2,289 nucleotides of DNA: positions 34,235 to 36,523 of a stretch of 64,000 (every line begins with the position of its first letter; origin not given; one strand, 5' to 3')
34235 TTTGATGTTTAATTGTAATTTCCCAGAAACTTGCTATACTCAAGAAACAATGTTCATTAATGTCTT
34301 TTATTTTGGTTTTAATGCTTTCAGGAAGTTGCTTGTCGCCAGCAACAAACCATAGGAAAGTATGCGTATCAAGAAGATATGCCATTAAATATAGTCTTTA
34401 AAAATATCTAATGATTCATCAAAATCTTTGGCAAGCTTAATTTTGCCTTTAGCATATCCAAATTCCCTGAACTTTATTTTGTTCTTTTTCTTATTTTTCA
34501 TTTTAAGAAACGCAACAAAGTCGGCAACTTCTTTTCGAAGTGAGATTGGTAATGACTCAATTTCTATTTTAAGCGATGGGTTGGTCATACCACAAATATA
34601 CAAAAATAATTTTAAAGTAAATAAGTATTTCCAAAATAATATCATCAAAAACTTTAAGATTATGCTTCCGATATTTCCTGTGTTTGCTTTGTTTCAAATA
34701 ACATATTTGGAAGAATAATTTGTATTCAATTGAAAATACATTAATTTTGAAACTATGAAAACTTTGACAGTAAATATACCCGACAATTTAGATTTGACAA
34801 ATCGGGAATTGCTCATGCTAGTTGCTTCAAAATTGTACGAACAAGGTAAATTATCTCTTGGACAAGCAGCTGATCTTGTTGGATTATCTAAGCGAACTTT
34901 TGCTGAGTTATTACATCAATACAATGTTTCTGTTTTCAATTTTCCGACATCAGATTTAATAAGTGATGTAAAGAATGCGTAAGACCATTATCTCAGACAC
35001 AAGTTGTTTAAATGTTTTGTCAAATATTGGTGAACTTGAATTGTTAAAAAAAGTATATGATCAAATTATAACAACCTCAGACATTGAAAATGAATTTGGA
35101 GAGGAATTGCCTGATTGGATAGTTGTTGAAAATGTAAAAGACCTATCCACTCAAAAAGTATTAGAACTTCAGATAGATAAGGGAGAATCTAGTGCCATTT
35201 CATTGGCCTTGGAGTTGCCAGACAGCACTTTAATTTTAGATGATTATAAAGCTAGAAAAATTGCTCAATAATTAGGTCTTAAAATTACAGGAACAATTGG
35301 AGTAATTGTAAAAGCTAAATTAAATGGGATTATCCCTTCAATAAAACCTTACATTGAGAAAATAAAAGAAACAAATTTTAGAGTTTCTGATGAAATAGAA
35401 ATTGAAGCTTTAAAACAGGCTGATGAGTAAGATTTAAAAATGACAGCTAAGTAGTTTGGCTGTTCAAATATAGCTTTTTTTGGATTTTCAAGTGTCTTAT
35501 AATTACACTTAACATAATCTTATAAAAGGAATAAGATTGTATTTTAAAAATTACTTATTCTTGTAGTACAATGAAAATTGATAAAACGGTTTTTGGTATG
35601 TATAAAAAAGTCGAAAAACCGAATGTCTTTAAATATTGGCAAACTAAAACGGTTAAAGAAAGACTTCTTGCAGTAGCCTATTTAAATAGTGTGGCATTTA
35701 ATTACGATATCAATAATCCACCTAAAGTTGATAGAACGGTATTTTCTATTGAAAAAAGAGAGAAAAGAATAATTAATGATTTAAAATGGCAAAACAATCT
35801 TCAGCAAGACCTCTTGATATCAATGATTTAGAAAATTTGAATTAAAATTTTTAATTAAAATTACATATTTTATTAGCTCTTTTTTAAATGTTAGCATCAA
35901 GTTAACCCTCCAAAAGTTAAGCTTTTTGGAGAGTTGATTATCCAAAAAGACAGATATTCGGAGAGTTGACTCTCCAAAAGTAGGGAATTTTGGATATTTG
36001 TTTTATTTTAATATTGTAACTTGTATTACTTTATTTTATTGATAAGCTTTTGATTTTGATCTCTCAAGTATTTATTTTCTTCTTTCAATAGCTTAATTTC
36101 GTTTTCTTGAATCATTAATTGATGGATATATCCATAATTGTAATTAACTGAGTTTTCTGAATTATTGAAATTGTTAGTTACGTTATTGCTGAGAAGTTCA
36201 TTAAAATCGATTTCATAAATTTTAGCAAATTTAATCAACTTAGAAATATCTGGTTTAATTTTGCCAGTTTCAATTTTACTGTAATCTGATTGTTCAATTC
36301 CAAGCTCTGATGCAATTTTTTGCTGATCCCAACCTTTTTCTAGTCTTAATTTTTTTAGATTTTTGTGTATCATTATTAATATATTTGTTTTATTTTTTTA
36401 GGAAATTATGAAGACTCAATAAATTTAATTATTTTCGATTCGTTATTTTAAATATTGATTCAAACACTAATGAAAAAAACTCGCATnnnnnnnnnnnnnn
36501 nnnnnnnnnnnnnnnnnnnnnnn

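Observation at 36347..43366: Tandemly duplicated, diverged lipoprotein + CarbopepD/plug/beta-barrel outer-membrane module with homogenised ends: a candidate undescribed OM system under XRE control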

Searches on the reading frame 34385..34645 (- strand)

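Call 49: search_protein_families(library=pfam, proteins=[window:34385-34645:-], max_evalue=0.1)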
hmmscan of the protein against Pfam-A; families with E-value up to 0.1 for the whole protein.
window:34385-34645:- (86 aa): 1 family
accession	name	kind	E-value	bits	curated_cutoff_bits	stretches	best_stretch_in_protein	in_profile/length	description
PF10047.15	DUF2281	-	4.5e-16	59.6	26.5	1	28-85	5-64/64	Protein of unknown function (DUF2281)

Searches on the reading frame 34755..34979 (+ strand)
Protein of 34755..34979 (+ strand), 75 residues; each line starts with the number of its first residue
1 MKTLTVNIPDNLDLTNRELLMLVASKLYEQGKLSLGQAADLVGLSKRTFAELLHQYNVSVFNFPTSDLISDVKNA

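Call 49: search_protein_families(library=pfam, proteins=[window:34755-34979:+], max_evalue=0.1)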
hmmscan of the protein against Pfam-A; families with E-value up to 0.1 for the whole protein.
window:34755-34979:+ (75 aa): 7 families
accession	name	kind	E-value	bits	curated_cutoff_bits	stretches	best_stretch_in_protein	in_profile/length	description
PF03683.19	UPF0175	-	2.5e-18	65.9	27.9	1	16-74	17-75/75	Uncharacterised protein family (UPF0175)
PF13384.12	HTH_23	-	0.0013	18.9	24.6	1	24-57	10-42/50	Homeodomain-like domain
PF00165.29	HTH_AraC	-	0.0034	17.9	26.6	1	30-59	6-36/42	Bacterial regulatory helix-turn-helix proteins, AraC family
PF20432.4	Xre-like-HTH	-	0.0056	17.4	25.8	1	19-49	10-40/63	Antitoxin Xre-like helix-turn-helix domain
PF13518.12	HTH_28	-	0.0066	17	25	1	26-57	7-37/52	Helix-turn-helix domain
PF13551.12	HTH_29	-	0.0071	16.8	28.1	1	27-57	7-37/64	Winged helix-turn helix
PF02796.21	HTH_7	-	0.089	13.4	23.8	0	24-49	14-38/45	Helix-turn-helix domain of resolvase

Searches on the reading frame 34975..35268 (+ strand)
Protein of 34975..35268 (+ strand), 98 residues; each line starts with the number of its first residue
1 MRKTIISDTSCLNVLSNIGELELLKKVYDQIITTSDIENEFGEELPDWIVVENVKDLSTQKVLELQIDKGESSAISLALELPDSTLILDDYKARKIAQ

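Call 49: search_protein_families(library=pfam, proteins=[window:34975-35268:+], max_evalue=0.1)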
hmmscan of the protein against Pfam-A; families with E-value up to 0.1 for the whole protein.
window:34975-35268:+ (98 aa): 2 families
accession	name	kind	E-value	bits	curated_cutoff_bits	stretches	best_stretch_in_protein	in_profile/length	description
PF20698.3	PIN-TPR-GreABC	-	0.051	14.3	27.8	0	8-35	3-30/138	PIN domain associated with the TPR-GreAB-C-PIN system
PF07688.17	KaiA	-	0.083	13.5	22.2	1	21-92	30-101/122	KaiA C-terminal domain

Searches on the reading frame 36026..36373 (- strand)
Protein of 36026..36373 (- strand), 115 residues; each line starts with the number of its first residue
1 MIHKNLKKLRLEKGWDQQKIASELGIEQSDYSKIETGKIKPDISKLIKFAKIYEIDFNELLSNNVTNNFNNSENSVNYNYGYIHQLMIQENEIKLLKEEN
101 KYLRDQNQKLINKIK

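Call 3: search_protein_families(library=pfam, proteins=[window:36026-36373:-], max_evalue=1)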
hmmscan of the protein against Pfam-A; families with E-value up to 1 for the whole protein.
window:36026-36373:- (115 aa): 8 families
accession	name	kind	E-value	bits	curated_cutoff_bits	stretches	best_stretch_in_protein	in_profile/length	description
PF12844.13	HTH_19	-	8.5e-14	51.7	30.2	1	4-63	2-61/64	Helix-turn-helix domain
PF01381.28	HTH_3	-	1e-12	48.3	23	1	6-60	1-55/55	Helix-turn-helix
PF13560.12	HTH_31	-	4e-08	33.9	27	1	6-56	6-57/64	Helix-turn-helix domain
PF13443.12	HTH_26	-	0.00018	22.1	22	1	5-62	1-59/63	Cro/C1-type HTH DNA-binding domain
PF13744.12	HTH_37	-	0.0031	17.7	27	1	6-40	23-57/80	Helix-turn-helix domain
PF22495.2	HTH_92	-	0.043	13.6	27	1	8-47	2-42/45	RsaL-like HTH domain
PF13413.12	HTH_25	-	0.044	14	24.6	1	6-39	2-35/62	Helix-turn-helix domain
PF15731.11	MqsA_antitoxin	-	0.16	12.5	30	1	6-53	74-120/131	Antitoxin component of bacterial toxin-antitoxin system, MqsA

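Call 4: search_protein_families(library=ncbifam, proteins=[window:36026-36373:-], max_evalue=1)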
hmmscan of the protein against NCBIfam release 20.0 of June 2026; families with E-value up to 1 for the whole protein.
window:36026-36373:- (115 aa): 12 families
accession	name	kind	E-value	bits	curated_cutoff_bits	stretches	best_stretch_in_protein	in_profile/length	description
NF041951.1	phage_RstR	subfamily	6.6e-13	48.9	80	1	2-88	3-86/108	RstR family transcriptional repressor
NF007408.0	PRK09943.1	equivalog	8.6e-09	35.2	211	1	4-97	10-99/185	HTH-type transcriptional regulator PuuR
TIGR00270.2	TIGR00270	equivalog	1.4e-07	31.4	110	1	4-67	78-141/159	multiprotein bridging factor aMBF1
TIGR03070.1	couple_hipB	subfamily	2.1e-06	27.6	71.65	1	5-50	6-51/58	type II toxin-antitoxin system Y4mF family antitoxin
NF047948.1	male_kill_WMK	equivalog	1.4e-05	24.7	300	1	3-109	164-271/300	WO male-killing family protein Wmk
NF007271.0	PRK09726.1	equivalog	7.9e-05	22.6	79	1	5-54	16-62/88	type II toxin-antitoxin system antitoxin HipB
NF046032.1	TransRegSlrRBacil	equivalog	0.00013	22.1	250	1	1-108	1-108/149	HTH-type transcriptional regulator SlrR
NF052239.1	antitox_spr1629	equivalog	0.00013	21.2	335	1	4-110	5-112/377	spr1629 family repressor/antitoxin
TIGR03830.1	CxxCG_CxxCG_HTH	subfamily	0.00098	18.9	61.8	1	3-49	67-115/127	type II TA system antitoxin MqsA family protein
TIGR00721.1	tfx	subfamily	0.017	15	60.25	1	8-53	16-59/137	Tfx family DNA-binding protein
NF058600.1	TransRegSco1979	equivalog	0.038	13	350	1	2-57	9-64/280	Sco1979 family transcriptional regulator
NF038139.1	Reg_Aceta_RamB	equivalog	0.078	11.6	700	1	5-58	6-59/465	acetate metabolism transcriptional regulator RamB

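Call 102: find_encoding_contigs(protein=window:36026-36373:-, flank=10000, max_places=8)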
Protein window:36026-36373:- (115 aa): 9 contigs read that carry it; 8 places shown.
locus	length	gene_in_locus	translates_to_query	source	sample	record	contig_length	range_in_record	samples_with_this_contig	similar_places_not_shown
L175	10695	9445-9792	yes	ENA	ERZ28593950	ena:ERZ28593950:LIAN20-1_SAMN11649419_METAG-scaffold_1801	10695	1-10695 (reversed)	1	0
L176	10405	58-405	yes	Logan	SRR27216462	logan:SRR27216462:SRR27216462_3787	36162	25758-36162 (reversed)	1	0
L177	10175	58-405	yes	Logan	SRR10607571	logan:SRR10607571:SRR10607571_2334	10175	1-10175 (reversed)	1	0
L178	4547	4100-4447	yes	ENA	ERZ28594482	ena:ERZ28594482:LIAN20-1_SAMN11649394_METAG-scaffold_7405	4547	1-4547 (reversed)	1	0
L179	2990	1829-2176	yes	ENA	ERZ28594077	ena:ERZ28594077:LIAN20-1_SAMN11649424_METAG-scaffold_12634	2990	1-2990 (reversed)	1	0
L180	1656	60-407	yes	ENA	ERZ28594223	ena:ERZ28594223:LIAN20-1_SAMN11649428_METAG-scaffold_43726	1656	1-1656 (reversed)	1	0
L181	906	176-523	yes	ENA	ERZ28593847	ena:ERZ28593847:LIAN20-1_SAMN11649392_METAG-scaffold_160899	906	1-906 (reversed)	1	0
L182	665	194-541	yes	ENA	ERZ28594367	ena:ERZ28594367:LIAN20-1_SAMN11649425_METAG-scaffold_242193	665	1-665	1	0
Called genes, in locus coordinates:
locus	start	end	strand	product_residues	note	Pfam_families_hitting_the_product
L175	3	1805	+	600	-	?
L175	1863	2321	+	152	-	PF03073:TspO_MBR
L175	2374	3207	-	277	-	PF04383:KilA-N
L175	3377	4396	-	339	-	PF17773:UPF0176_N, PF00581:Rhodanese, PF12368:Rhodanese_C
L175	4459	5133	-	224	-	PF03548:LolA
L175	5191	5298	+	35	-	-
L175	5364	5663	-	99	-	PF05016:ParE_toxin (weak)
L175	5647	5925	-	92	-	-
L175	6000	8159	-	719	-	PF07715:Plug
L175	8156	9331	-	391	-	-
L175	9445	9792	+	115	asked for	PF12844:HTH_19, PF01381:HTH_3, PF13560:HTH_31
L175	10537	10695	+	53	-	?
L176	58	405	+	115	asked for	PF12844:HTH_19, PF01381:HTH_3, PF13560:HTH_31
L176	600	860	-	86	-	-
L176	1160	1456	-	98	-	PF11848:DUF3368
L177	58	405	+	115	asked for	PF12844:HTH_19, PF01381:HTH_3, PF13560:HTH_31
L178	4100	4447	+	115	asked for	PF12844:HTH_19, PF01381:HTH_3, PF13560:HTH_31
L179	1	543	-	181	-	?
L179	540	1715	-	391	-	-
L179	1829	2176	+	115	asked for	PF12844:HTH_19, PF01381:HTH_3, PF13560:HTH_31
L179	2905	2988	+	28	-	?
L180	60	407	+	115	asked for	PF12844:HTH_19, PF01381:HTH_3, PF13560:HTH_31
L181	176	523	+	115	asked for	PF12844:HTH_19, PF01381:HTH_3, PF13560:HTH_31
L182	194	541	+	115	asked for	PF12844:HTH_19, PF01381:HTH_3, PF13560:HTH_31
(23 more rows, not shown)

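Call 103: search_protein_families(library=padloc, proteins=[window:36029-36373:-], max_evalue=0.01)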
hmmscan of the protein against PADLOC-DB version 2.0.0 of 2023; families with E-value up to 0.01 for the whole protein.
window:36029-36373:- (115 aa): 11 families
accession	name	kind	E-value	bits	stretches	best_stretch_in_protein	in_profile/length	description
PDLC02926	HTH_VI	-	2.2e-13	48.3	1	1-64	1-66/92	-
PDLC04142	capH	-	1.8e-09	36.6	1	4-68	9-73/103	capH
PDLC03954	RmrA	-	1.6e-07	28.6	1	4-71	13-80/380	-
PDLC04775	PDC-M69A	-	1.6e-06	26.6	1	4-67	10-73/113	-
PDLC03947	RmrA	-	6.1e-06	23.3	1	2-64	12-74/383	-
PDLC03945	RmrA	-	8.7e-06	23.1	1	4-102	5-107/394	-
PDLC03665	Control_protein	-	1.1e-05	23.6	1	4-64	11-72/77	control protein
PDLC03951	RmrA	-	9.8e-05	19.5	1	4-68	11-74/400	-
PDLC03952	RmrA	-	0.0021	15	1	2-54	23-75/395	-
PDLC04757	PDC-M64B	-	0.0049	14.8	1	6-56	34-84/128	-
PDLC03664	Control_protein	-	0.0085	14.5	0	5-61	17-73/74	control protein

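Call 104: search_protein_families(library=phrogs, proteins=[window:36029-36373:-], max_evalue=0.01)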
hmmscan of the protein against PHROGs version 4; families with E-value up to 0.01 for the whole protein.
window:36029-36373:- (115 aa): 24 families
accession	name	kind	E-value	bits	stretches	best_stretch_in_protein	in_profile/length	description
phrog_8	-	transcription regulation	4.5e-15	56.9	1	1-104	76-166/346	transcriptional regulator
phrog_3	-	transcription regulation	1.5e-13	52.3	1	1-96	88-182/430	transcriptional repressor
phrog_4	-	transcription regulation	6.3e-12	46.2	1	2-84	137-205/400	transcriptional repressor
phrog_2967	-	transcription regulation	1.1e-10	42.4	1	2-100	11-111/225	transcriptional regulator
phrog_2328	-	transcription regulation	8.3e-08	33.1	1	6-65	20-79/128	transcriptional repressor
phrog_7241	-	transcription regulation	3.1e-07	31.5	1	6-61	66-121/122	transcriptional regulator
phrog_1373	-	transcription regulation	3.7e-07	31.3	1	5-70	67-132/166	transcriptional regulator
phrog_38027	-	transcription regulation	3.9e-07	31.2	1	5-61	72-128/143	transcriptional repressor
phrog_2439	-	transcription regulation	2e-06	28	1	4-71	10-74/367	transcriptional regulator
phrog_9908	-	DNA, RNA and nucleotide metabolism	3.2e-06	27.5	1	4-56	16-68/282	DNA binding protein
phrog_4836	-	transcription regulation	3.3e-06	27.8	1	4-101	78-175/194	CII-like regulator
phrog_2339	-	DNA, RNA and nucleotide metabolism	4.3e-06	27.7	1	4-54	28-79/98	HTH DNA binding protein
phrog_5823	-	transcription regulation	5.6e-06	26.7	1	2-64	7-70/404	transcriptional regulator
phrog_6831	-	transcription regulation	1.7e-05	25.7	1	11-43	15-46/68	transcriptional regulator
phrog_3557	-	transcription regulation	0.00036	21.7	1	17-68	28-79/142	transcriptional regulator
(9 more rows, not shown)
